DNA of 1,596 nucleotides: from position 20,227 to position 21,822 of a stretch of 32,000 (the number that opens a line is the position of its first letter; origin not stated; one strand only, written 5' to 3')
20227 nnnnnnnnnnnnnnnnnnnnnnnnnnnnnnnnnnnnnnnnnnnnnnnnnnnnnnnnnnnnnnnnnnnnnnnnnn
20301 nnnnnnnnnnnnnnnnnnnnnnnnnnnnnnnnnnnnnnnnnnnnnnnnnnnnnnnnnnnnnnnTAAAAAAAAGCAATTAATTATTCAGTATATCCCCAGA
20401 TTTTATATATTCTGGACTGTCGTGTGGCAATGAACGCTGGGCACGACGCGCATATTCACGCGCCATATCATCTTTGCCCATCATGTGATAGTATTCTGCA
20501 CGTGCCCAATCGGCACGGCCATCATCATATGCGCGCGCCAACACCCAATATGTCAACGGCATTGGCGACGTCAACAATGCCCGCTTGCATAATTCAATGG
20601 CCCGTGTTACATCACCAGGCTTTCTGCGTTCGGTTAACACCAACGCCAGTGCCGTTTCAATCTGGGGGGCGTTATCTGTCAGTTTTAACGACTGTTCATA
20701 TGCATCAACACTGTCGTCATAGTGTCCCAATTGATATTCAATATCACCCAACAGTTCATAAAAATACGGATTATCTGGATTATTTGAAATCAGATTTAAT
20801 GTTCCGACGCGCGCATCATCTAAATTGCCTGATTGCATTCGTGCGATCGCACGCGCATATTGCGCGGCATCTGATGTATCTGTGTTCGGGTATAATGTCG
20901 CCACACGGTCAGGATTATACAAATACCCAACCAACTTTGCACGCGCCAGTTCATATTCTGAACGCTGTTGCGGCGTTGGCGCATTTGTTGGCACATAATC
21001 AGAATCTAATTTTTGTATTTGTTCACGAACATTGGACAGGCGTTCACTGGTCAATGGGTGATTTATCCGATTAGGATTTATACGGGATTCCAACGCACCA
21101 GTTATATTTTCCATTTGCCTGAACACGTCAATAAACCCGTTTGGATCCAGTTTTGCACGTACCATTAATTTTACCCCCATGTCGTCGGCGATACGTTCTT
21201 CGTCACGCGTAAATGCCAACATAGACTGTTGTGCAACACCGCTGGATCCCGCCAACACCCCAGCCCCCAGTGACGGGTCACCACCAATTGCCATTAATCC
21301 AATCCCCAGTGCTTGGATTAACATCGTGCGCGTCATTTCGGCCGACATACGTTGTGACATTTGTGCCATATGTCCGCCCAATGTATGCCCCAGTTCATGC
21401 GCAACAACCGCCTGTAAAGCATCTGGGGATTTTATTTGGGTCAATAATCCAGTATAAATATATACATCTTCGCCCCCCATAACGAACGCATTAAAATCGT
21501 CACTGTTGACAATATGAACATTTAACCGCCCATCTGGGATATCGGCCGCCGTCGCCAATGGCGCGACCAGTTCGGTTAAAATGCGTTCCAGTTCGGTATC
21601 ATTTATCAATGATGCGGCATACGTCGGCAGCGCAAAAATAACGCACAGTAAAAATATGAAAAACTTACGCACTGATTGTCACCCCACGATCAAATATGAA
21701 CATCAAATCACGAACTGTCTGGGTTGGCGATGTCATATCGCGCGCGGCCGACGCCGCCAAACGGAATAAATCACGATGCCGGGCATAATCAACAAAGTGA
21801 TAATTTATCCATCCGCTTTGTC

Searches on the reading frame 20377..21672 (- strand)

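Call 5: search_protein_families(library=ncbifam, proteins=[window:20377-21672:-], max_evalue=0.01)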
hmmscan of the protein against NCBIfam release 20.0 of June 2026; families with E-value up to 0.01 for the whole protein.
window:20377-21672:- (431 aa): 15 families
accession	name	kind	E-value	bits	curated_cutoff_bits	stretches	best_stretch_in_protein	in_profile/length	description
NF052400.1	M48_BAM_BepA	equivalog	2.4e-41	142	570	1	20-416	61-457/483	beta-barrel assembly-enhancing protease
NF052399.1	M48_lipo_LoiP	exception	6.5e-14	52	365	1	33-220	72-245/247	metalloprotease LoiP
NF003965.0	PRK05457.1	equivalog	4.3e-08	32.9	245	1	10-106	55-154/285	protease HtpX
TIGR02917.1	PEP_TPR_lipo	equivalog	5e-07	28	312.2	1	261-365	254-355/899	XrtA/PEP-CTERM system TPR-repeat protein PrsT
NF002363.0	PRK01345.1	equivalog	5.7e-06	25.7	422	1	15-97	53-135/318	zinc metalloprotease HtpX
NF002826.0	PRK03001.1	equivalog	9.6e-06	25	369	1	13-97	52-136/285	zinc metalloprotease HtpX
NF003425.0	PRK04897.1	equivalog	1.1e-05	24.8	355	1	27-96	77-147/298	zinc metalloprotease HtpX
NF002669.0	PRK02391.1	equivalog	4.5e-05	22.8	341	1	14-110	62-158/298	zinc metalloprotease HtpX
TIGR02552.1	LcrH_SycD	equivalog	6.4e-05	22.7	104.8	1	270-361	20-111/136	SycD/LcrH family type III secretion system chaperone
NF033920.0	C39_PA2778_fam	equivalog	0.00035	20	150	1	265-359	152-247/255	PA2778 family cysteine peptidase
NF007692.0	PRK10370.1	equivalog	0.0012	18.5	306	1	293-378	72-157/206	heme lyase NrfEFG subunit NrfG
NF002775.0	PRK02870.1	equivalog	0.0013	18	285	1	29-97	114-184/338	zinc metalloprotease HtpX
TIGR03302.1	OM_YfiO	subfamily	0.0024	17.4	81.4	0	263-343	28-111/239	outer membrane protein assembly factor BamD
TIGR02521.1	type_IV_pilW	equivalog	0.0044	16.6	154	0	270-338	33-101/234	type IV pilus biogenesis/stability protein PilW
NF040959.1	MamA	equivalog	0.0048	16.4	200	1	270-364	107-198/204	magnetosome protein MamA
